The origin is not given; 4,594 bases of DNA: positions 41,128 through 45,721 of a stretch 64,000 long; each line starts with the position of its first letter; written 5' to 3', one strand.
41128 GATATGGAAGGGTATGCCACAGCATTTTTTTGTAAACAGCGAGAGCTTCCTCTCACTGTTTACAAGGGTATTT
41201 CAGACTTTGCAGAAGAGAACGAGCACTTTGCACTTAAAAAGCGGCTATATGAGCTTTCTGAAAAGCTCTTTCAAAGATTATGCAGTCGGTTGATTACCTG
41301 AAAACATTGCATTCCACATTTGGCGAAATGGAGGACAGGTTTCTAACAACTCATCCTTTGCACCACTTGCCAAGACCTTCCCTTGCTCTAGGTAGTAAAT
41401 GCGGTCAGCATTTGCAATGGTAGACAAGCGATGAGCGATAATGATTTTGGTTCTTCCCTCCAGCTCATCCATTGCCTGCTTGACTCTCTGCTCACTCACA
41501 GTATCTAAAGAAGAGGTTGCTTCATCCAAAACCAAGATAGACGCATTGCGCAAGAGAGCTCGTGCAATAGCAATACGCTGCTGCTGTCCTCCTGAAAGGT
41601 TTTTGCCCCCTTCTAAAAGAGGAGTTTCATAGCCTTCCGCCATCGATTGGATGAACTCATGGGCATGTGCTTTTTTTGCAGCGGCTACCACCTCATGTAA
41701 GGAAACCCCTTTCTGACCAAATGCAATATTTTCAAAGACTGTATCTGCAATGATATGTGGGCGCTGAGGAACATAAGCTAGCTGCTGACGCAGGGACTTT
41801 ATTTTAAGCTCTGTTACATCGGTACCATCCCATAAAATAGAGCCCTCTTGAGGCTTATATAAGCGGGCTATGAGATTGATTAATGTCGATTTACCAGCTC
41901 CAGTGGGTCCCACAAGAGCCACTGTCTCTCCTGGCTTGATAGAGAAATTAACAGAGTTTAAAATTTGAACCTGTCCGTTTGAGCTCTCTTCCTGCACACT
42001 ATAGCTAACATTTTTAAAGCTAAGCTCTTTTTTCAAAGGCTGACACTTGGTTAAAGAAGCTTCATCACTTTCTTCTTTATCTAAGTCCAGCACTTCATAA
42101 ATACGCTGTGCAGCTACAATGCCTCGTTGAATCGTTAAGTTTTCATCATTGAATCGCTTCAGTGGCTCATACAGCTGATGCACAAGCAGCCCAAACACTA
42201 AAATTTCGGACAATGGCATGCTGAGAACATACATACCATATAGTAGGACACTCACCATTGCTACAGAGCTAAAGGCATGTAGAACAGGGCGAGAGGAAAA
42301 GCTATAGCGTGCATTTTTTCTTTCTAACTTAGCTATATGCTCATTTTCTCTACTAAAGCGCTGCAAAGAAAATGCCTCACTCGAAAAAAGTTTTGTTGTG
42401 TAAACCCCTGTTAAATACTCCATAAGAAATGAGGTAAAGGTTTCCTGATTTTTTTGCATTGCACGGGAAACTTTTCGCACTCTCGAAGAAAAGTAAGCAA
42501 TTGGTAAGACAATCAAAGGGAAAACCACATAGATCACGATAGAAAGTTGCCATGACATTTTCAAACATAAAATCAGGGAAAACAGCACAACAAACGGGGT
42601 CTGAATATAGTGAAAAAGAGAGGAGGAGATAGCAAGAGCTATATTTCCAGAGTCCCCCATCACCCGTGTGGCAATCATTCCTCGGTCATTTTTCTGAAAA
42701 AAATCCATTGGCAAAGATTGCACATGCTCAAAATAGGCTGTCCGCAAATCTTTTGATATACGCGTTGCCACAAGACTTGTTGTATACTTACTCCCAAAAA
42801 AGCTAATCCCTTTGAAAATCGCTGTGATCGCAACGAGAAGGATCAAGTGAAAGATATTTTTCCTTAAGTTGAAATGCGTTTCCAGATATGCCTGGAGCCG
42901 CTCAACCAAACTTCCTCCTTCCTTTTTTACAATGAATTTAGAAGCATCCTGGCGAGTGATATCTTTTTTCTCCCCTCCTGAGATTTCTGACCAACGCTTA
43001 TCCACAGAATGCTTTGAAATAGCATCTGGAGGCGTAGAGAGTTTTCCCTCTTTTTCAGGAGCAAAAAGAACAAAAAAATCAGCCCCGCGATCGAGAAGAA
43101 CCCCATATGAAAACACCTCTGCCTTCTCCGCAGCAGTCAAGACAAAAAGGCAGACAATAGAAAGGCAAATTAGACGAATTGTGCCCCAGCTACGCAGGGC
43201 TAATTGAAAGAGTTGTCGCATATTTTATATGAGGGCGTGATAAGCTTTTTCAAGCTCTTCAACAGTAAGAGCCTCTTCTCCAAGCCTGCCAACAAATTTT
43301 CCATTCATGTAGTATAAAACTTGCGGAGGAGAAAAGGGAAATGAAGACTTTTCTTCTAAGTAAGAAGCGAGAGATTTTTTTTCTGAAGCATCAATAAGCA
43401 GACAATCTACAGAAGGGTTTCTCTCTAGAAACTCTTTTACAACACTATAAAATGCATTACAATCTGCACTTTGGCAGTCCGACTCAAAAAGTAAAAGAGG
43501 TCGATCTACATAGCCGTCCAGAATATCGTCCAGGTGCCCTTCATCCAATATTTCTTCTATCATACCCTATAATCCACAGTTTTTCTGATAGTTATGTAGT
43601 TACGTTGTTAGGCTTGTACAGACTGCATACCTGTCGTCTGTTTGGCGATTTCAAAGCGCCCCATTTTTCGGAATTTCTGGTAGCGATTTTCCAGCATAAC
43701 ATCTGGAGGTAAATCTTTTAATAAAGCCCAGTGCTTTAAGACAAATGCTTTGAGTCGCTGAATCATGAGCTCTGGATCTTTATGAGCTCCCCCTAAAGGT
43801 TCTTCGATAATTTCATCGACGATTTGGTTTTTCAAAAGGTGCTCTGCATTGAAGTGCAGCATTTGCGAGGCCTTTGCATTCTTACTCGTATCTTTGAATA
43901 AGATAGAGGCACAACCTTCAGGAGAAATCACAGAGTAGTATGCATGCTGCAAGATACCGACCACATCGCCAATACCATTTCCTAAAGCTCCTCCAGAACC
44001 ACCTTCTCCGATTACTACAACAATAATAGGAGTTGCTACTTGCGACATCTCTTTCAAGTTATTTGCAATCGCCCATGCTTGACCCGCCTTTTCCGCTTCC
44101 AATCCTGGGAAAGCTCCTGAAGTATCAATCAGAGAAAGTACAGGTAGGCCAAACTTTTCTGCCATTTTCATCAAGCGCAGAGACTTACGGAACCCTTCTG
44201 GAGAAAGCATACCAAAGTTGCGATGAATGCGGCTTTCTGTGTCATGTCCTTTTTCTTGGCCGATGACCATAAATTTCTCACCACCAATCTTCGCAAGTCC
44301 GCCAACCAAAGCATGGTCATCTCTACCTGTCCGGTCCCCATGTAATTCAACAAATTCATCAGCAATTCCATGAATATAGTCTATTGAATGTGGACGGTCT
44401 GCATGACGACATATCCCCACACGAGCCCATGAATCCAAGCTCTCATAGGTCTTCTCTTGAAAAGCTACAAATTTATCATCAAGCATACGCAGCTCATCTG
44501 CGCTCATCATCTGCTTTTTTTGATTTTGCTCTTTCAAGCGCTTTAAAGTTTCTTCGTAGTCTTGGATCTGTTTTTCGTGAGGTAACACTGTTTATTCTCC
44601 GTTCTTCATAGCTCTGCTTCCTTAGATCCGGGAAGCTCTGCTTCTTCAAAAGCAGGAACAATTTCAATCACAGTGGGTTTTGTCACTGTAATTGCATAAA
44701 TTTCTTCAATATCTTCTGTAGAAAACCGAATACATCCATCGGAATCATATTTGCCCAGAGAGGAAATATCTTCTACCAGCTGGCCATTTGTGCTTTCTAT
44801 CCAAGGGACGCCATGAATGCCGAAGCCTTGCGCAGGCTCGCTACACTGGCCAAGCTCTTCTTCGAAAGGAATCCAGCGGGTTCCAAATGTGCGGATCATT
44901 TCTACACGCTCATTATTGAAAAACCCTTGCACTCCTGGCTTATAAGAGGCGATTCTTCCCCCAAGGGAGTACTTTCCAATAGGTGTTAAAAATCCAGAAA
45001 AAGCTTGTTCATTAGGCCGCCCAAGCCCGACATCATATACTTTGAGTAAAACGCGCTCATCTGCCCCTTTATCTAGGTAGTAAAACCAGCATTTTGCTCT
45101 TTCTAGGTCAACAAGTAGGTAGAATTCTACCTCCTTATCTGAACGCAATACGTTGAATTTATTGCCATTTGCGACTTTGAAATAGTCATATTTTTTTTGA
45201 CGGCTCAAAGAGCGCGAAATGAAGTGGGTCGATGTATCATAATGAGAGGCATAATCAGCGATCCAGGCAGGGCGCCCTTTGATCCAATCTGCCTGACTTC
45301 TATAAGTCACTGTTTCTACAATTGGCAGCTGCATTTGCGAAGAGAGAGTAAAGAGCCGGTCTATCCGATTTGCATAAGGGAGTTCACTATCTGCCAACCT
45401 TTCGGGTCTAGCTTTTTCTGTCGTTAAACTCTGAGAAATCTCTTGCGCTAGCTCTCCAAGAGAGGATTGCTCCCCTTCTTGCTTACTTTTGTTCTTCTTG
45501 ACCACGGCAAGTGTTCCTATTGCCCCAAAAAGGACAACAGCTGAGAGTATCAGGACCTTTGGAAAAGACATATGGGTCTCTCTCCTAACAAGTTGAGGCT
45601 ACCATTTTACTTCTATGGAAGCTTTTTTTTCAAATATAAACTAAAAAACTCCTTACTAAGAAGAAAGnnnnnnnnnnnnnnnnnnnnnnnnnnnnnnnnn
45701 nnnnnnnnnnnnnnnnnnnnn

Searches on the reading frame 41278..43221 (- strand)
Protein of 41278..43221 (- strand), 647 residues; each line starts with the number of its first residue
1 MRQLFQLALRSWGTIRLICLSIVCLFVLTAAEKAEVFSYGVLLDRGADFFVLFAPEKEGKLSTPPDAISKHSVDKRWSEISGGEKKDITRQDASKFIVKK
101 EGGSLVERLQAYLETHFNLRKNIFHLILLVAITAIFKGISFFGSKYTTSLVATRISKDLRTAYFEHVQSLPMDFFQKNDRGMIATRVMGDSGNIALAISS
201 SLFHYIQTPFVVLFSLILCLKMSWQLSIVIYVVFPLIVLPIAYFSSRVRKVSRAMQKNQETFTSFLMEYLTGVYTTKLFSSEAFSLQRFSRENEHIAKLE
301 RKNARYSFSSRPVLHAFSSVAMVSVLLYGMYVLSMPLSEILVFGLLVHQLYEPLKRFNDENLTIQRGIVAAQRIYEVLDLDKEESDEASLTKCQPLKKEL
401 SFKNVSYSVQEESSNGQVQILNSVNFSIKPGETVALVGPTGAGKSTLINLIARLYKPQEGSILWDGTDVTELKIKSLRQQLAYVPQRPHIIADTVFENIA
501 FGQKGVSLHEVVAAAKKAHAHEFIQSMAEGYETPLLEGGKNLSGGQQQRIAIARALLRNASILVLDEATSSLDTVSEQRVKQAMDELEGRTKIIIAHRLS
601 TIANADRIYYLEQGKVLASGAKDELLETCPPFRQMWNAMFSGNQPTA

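Call 62: search_protein_families(library=pfam, proteins=[window:41278-43221:-], max_evalue=0.001)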
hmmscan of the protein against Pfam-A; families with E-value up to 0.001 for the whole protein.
window:41278-43221:- (647 aa): 9 families
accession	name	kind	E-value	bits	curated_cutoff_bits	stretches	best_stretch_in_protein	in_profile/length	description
PF00005.33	ABC_tran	-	8.2e-40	137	25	1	421-570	1-137/137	ABC transporter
PF00664.28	ABC_membrane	-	1.2e-37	130.5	28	1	122-353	39-273/274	ABC transporter transmembrane region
PF02463.25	SMC_N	-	1.4e-07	31.6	40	1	455-612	104-212/220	RecF/RecN/SMC N terminal domain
PF03193.22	RsgA_GTPase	-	2.4e-05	24.7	30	1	372-452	52-127/174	RsgA GTPase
PF13401.12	AAA_22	-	0.0001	23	27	1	434-572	8-96/130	AAA domain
PF01695.23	IstB_IS21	-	0.00013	22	24.1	0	384-447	46-108/238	IstB-like ATP binding protein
PF13555.12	AAA_29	-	0.00064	19.9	27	0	425-457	16-48/61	P-loop containing region of AAA domain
PF13191.12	AAA_16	-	0.00068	20.6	32.6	0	432-589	25-161/167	AAA ATPase domain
PF13304.12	AAA_21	-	0.00086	19.9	27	0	435-454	3-22/304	AAA domain, putative AbiEii toxin, Type IV TA system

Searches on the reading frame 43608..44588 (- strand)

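Call 62: search_protein_families(library=pfam, proteins=[window:43608-44588:-], max_evalue=0.001)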
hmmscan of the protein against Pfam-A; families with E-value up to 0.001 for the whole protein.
window:43608-44588:- (326 aa): 2 families
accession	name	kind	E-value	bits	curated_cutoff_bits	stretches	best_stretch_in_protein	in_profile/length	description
PF03255.19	ACCA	-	8.5e-128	426.3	23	1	2-310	2-310/310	Acetyl co-enzyme A carboxylase carboxyltransferase-like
PF01039.27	Carboxyl_trans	-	2.1e-17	63.3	22.3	1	92-246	282-429/493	Carboxyl transferase domain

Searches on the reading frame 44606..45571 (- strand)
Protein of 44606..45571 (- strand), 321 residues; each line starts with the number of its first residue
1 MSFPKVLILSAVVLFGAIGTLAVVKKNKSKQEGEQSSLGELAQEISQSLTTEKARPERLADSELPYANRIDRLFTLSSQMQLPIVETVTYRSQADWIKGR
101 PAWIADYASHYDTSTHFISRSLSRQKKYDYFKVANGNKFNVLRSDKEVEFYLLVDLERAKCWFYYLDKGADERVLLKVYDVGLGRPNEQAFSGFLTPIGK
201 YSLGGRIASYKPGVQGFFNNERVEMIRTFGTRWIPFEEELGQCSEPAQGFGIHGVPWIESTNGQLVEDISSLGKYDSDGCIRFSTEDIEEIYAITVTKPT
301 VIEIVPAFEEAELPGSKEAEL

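Call 62: search_protein_families(library=pfam, proteins=[window:44606-45571:-], max_evalue=0.001)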
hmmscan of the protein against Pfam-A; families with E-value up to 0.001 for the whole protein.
window:44606-45571:- (321 aa): 1 family
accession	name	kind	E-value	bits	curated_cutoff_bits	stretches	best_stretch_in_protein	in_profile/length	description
PF03734.19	YkuD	-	2.2e-11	45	23.4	1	150-302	2-144/146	L,D-transpeptidase catalytic domain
